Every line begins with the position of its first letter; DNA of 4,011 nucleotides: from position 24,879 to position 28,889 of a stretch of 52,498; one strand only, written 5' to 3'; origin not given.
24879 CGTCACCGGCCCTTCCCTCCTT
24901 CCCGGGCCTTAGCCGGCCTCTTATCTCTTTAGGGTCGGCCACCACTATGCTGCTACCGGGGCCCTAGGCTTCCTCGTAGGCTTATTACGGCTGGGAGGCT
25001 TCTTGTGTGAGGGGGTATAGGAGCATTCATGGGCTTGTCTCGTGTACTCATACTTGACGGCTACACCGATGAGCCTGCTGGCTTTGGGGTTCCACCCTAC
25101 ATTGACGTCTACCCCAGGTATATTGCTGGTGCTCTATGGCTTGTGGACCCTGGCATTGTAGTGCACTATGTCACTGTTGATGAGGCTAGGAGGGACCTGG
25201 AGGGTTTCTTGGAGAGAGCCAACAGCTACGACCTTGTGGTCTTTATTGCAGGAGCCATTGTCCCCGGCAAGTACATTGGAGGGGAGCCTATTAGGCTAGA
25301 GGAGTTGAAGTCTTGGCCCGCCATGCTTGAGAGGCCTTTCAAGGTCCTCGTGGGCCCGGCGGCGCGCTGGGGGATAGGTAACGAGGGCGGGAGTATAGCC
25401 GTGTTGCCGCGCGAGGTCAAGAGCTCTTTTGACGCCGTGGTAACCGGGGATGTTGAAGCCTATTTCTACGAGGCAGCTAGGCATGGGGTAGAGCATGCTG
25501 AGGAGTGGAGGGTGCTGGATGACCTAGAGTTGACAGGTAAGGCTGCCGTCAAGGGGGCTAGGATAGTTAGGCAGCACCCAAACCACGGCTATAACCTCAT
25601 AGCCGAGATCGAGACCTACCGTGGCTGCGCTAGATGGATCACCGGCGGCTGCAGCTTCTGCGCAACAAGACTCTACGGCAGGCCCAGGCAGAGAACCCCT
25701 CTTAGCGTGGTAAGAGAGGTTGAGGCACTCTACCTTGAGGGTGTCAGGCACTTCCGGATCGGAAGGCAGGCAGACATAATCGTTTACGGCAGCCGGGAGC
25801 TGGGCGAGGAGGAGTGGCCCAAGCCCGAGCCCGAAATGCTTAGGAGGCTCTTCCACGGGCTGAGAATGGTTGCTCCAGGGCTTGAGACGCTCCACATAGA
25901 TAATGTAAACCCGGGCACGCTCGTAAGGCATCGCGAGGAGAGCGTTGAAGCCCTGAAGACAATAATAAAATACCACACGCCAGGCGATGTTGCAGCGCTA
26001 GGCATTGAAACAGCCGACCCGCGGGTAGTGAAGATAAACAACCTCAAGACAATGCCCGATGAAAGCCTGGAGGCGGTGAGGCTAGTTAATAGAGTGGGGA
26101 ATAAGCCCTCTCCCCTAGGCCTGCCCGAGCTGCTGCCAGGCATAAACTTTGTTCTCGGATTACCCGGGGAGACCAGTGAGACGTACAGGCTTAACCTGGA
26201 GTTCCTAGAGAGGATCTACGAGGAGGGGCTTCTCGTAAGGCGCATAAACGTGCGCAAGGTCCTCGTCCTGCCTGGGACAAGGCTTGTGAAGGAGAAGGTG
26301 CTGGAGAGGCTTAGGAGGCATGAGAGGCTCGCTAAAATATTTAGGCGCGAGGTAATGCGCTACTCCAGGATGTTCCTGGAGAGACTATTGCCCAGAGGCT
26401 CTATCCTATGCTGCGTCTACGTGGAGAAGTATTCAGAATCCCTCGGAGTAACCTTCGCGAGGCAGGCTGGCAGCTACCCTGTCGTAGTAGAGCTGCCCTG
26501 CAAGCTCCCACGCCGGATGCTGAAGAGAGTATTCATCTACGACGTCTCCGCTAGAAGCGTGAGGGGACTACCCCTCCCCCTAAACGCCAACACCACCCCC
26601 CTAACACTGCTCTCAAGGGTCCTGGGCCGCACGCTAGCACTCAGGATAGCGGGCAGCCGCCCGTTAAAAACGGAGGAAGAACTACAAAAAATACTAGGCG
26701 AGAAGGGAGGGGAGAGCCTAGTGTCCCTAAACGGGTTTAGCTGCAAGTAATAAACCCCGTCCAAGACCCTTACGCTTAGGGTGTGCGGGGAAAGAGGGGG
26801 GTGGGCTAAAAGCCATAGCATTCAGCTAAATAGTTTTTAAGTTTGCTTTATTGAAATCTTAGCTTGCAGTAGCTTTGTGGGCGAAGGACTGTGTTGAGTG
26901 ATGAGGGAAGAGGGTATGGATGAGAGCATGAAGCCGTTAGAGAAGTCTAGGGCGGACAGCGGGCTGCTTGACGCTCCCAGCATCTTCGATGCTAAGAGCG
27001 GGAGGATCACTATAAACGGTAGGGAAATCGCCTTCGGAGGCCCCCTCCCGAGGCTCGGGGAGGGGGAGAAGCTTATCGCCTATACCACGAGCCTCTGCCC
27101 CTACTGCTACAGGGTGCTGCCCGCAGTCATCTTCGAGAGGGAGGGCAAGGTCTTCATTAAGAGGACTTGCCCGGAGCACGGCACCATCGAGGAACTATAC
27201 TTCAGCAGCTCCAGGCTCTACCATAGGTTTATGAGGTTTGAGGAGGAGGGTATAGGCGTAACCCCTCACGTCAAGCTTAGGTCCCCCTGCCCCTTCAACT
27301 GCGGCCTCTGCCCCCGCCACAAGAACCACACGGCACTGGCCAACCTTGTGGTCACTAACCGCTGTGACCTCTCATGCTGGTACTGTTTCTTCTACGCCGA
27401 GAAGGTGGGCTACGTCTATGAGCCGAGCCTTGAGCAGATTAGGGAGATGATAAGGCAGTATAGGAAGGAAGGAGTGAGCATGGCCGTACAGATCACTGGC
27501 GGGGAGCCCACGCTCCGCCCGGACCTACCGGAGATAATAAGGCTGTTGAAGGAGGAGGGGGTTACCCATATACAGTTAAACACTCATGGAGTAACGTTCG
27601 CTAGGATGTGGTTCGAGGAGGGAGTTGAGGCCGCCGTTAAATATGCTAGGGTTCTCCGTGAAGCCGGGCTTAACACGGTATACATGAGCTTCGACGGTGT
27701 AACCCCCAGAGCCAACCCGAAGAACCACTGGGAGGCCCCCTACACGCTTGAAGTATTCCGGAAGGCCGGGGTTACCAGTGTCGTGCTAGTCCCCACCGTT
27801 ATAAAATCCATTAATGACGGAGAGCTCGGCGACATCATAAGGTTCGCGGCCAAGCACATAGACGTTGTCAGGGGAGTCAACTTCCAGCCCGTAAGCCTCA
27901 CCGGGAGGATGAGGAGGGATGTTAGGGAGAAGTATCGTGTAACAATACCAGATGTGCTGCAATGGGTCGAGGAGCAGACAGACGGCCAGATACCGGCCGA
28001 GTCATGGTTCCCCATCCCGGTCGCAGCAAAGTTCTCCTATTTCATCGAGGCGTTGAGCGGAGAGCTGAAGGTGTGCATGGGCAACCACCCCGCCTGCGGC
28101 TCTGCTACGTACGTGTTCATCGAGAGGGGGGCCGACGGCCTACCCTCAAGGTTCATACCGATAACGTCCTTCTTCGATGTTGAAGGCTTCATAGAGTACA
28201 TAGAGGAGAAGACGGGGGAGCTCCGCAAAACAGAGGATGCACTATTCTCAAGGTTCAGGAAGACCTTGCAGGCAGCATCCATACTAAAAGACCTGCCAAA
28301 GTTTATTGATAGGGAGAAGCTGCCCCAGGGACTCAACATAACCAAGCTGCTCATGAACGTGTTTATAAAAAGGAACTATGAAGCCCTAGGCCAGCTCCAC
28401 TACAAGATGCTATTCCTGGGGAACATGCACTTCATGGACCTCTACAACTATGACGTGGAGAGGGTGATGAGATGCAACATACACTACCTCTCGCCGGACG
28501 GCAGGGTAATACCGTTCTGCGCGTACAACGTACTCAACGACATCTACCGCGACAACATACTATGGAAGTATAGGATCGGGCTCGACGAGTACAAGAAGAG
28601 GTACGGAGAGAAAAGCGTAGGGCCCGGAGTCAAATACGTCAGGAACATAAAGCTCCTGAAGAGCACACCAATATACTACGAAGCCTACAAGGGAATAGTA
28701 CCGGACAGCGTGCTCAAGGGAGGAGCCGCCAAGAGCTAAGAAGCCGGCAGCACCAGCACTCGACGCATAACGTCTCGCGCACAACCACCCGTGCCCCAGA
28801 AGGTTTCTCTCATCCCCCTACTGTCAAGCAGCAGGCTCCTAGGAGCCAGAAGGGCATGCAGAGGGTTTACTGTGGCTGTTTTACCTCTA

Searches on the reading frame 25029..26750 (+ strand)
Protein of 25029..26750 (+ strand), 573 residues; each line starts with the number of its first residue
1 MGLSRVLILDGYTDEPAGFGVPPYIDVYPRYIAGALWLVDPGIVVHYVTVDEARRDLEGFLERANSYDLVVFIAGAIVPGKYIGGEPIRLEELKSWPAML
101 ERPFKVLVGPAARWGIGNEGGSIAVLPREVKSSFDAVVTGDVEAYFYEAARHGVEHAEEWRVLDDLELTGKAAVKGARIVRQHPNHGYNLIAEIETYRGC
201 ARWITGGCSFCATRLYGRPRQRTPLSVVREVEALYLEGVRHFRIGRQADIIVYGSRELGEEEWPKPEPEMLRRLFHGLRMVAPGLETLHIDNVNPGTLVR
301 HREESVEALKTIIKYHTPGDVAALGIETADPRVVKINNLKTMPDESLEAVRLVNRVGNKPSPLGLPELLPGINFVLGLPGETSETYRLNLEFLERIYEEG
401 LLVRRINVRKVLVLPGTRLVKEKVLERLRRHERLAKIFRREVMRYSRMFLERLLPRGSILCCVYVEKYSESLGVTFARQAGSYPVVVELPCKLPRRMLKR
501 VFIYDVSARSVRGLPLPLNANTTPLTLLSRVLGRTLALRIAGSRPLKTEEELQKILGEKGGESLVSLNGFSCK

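Call 53: search_protein_families(library=pfam, proteins=[window:25029-26750:+], max_evalue=0.00001)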
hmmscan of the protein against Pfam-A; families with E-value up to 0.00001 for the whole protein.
window:25029-26750:+ (573 aa): 1 family
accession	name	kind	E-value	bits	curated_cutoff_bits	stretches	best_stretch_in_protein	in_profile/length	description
PF04055.27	Radical_SAM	-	1.1e-10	42.4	29.5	1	205-387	8-160/166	Radical SAM superfamily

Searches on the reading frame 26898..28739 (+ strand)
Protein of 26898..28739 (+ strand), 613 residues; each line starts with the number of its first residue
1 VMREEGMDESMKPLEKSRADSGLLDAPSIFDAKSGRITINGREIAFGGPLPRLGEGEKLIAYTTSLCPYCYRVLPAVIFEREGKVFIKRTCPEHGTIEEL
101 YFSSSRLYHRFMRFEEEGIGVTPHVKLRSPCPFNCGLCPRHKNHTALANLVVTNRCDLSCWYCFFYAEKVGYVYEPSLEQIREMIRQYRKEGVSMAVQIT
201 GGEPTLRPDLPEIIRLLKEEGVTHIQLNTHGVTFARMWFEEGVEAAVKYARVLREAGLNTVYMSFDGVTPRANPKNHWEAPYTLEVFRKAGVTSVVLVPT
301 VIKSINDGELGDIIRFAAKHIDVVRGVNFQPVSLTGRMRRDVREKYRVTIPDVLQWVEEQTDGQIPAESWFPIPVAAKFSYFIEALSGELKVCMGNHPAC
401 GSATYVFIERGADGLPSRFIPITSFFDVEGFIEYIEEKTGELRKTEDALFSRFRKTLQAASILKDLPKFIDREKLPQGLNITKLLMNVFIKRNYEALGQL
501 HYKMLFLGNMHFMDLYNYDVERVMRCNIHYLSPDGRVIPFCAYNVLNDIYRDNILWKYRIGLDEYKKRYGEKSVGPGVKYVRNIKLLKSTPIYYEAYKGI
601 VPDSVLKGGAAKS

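Call 53: search_protein_families(library=pfam, proteins=[window:26898-28739:+], max_evalue=0.00001)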
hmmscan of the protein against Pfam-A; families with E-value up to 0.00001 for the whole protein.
window:26898-28739:+ (613 aa): 2 families
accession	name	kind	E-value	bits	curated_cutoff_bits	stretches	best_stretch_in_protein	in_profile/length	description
PF04055.27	Radical_SAM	-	7.4e-27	95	29.5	1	151-317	2-166/166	Radical SAM superfamily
PF23545.1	Zn_ribbon_HMPTM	-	4.9e-19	68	27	1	60-102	2-44/45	HMPTM N-terminal zinc ribbon domain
